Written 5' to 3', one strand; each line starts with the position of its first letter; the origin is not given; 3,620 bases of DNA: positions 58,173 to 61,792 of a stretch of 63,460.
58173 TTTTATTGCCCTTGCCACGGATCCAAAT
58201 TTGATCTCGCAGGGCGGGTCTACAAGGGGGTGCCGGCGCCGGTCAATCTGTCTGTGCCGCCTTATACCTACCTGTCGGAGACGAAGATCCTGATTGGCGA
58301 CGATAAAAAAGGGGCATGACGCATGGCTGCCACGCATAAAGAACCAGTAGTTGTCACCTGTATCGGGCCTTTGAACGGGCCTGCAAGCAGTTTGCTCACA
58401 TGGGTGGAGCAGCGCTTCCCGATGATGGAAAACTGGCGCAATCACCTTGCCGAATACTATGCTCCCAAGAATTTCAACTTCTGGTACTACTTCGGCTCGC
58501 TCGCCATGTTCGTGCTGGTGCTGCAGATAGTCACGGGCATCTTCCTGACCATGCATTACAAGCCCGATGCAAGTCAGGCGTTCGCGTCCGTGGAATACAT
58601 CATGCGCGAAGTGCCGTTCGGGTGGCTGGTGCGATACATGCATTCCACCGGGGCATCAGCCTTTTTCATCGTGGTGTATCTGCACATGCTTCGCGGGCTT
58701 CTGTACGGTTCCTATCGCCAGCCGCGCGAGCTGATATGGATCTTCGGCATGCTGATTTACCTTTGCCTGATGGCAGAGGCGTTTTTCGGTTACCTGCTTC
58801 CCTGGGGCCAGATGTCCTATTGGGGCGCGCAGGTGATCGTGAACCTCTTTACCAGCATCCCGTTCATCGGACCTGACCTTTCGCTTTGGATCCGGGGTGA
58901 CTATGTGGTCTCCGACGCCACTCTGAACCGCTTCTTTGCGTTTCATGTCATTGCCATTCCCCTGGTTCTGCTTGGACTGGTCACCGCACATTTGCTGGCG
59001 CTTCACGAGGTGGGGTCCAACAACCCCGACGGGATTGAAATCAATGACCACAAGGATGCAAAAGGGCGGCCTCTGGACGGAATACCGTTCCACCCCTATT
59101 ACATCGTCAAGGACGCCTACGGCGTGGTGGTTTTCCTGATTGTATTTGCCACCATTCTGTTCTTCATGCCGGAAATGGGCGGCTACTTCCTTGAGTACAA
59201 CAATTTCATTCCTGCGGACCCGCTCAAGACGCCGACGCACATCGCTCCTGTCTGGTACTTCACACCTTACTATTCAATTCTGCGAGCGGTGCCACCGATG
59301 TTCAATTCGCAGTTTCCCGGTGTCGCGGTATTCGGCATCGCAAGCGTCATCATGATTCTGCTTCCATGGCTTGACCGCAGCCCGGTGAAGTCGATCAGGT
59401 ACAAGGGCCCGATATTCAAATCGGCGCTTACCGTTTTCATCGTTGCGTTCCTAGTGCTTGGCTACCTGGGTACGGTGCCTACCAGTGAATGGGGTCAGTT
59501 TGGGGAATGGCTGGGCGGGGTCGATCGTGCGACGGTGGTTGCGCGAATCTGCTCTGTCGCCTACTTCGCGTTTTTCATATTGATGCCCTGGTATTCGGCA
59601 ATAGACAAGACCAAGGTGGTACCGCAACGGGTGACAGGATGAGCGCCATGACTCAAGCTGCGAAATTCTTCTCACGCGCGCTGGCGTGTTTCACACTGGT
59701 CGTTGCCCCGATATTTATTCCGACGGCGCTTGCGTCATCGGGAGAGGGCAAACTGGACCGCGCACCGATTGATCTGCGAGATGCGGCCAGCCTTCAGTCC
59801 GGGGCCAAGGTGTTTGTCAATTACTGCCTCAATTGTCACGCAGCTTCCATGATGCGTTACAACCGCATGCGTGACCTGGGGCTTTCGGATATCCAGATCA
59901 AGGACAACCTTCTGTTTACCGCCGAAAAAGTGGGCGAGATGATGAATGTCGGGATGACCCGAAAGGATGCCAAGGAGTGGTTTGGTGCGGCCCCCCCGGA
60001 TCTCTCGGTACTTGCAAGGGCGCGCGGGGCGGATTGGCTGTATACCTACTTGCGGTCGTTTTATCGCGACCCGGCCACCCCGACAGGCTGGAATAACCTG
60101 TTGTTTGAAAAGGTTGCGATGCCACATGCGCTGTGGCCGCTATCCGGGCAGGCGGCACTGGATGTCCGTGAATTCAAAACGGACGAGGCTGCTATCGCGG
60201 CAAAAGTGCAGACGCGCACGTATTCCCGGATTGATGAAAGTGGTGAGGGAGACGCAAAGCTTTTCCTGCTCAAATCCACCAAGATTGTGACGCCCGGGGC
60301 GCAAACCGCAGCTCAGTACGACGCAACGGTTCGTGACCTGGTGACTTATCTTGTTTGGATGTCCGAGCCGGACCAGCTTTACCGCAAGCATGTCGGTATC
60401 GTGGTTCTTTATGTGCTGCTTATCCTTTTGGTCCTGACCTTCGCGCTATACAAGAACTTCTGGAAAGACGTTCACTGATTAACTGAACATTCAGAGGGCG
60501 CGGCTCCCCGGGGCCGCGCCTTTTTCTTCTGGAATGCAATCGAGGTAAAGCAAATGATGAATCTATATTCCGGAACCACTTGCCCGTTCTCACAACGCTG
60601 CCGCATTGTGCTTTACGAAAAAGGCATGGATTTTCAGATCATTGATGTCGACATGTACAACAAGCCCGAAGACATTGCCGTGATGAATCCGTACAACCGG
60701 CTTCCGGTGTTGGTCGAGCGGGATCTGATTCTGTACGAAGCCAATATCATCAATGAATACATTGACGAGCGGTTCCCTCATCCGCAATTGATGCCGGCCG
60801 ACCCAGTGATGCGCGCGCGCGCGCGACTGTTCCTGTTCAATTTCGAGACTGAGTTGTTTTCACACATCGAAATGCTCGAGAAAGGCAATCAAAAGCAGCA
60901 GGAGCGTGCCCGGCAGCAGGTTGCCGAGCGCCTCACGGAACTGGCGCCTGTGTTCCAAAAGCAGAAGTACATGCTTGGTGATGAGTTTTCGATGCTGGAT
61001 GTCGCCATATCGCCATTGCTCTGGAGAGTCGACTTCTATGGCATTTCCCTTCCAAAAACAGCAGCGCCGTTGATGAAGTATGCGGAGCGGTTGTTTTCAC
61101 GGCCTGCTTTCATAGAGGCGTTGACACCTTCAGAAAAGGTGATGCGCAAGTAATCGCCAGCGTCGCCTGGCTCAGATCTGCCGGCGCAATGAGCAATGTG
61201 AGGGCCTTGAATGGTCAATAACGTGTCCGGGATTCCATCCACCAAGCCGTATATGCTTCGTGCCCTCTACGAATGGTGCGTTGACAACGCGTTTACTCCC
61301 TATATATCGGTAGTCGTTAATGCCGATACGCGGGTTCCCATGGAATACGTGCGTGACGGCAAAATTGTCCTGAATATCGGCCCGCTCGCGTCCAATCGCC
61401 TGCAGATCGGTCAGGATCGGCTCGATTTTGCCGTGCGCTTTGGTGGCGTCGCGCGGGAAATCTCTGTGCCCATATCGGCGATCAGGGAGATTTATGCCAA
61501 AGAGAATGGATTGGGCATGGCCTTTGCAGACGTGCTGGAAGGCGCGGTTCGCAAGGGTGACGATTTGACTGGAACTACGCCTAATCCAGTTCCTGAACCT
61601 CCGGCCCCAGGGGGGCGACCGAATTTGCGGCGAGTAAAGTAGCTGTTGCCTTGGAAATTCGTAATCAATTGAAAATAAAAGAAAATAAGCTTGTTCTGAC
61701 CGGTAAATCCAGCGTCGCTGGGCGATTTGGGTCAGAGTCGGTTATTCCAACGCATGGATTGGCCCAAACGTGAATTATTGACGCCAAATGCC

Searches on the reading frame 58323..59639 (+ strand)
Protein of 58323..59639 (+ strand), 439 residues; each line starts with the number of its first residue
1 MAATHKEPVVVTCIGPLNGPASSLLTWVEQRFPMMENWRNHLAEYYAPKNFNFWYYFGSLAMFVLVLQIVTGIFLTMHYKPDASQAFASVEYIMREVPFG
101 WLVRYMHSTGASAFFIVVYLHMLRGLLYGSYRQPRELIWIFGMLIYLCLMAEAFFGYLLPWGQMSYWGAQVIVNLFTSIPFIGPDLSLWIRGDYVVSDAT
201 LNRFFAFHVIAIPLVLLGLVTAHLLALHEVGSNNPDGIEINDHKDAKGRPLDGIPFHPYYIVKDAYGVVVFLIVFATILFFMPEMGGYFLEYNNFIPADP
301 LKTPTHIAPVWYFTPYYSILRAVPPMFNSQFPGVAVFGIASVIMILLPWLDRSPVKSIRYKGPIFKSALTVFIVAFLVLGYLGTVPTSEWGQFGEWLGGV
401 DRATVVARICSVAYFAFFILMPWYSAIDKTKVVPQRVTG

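Call 39: list_cluster_members(proteins=[window:58323-59639:+, window:60554-61150:+, P0005, L009:15307-16575:+, L009:13124-15283:+, L015:6925-9051:+])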
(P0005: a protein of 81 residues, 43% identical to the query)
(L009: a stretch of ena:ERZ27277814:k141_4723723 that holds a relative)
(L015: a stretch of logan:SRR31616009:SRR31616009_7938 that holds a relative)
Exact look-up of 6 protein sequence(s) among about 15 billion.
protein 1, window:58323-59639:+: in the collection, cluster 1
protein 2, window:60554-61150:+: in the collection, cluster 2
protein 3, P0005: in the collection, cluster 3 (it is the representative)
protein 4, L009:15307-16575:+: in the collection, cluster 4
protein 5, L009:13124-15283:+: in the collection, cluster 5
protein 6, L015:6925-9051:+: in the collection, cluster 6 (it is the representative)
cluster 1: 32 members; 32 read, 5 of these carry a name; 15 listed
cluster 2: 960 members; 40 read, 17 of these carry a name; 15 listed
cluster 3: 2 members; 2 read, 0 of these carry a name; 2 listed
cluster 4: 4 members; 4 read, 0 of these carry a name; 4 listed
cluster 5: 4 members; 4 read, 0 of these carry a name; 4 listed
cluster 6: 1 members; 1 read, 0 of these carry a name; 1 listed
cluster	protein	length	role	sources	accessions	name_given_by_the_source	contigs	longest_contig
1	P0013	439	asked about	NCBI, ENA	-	-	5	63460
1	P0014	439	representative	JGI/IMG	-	-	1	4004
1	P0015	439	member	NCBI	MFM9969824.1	MAG: cytochrome bc complex cytochrome b subunit [Burkholderiales bacterium]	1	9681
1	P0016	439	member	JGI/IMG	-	ubiquinol-cytochrome c reductase cytochrome b subunit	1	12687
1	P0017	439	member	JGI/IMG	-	ubiquinol-cytochrome c reductase cytochrome b subunit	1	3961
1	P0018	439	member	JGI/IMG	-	ubiquinol-cytochrome c reductase cytochrome b subunit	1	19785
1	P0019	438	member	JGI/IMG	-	ubiquinol-cytochrome c reductase cytochrome b subunit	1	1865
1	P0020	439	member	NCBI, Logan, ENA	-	-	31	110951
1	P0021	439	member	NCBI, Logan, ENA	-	-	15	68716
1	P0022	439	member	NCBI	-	-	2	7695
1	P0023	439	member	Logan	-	-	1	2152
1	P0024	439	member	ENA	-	-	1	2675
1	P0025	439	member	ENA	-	-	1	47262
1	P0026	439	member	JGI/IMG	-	-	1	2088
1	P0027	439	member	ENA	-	-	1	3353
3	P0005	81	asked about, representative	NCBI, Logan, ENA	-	-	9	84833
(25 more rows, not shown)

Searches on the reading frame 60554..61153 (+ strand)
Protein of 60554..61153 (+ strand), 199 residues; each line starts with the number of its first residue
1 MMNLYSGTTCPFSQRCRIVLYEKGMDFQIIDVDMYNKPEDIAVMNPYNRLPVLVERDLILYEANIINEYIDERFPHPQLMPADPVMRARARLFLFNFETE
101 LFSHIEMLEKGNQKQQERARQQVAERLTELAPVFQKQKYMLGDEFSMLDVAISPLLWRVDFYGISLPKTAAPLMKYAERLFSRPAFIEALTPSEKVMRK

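Call 3: search_protein_families(library=pfam, proteins=[window:60554-61153:+], max_evalue=1)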
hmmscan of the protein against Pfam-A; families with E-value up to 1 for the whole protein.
window:60554-61153:+ (199 aa): 8 families
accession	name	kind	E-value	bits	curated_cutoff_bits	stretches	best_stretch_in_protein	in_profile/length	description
PF13417.12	GST_N_3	-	1.7e-16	60.7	22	1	4-77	1-74/75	Glutathione S-transferase, N-terminal domain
PF13409.12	GST_N_2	-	2.9e-16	60.2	25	1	9-73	1-70/70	Glutathione S-transferase, N-terminal domain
PF02798.26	GST_N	-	4e-16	59.5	20.9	1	2-72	3-76/76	Glutathione S-transferase, N-terminal domain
PF22441.2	CLIC-like_N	-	6.4e-11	42.8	23.5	1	9-74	18-83/86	CLIC-like N-terminal domain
PF00043.30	GST_C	-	5.6e-09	36.6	20.7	1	110-184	18-93/93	Glutathione S-transferase, C-terminal domain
PF13410.11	GST_C_2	-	1.1e-06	29.1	24.9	1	115-165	3-53/69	Glutathione S-transferase, C-terminal domain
PF00462.30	Glutaredoxin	-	8.6e-06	26.3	22.9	1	4-36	3-35/60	Glutaredoxin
PF14497.11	GST_C_3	-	0.0063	17.1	21.6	1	112-184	15-95/104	Glutathione S-transferase, C-terminal domain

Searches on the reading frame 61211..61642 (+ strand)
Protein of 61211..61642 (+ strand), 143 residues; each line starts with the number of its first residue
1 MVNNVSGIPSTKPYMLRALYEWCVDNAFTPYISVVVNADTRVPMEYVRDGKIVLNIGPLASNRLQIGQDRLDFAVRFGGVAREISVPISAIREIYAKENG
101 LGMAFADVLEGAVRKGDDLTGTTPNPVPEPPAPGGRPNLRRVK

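Call 3: search_protein_families(library=pfam, proteins=[window:61211-61642:+], max_evalue=1)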
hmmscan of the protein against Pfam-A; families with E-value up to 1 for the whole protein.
window:61211-61642:+ (143 aa): 1 family
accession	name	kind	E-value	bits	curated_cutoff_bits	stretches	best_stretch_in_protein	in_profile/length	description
PF04386.18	SspB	-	1.1e-31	110.5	27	1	10-143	1-156/156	Stringent starvation protein B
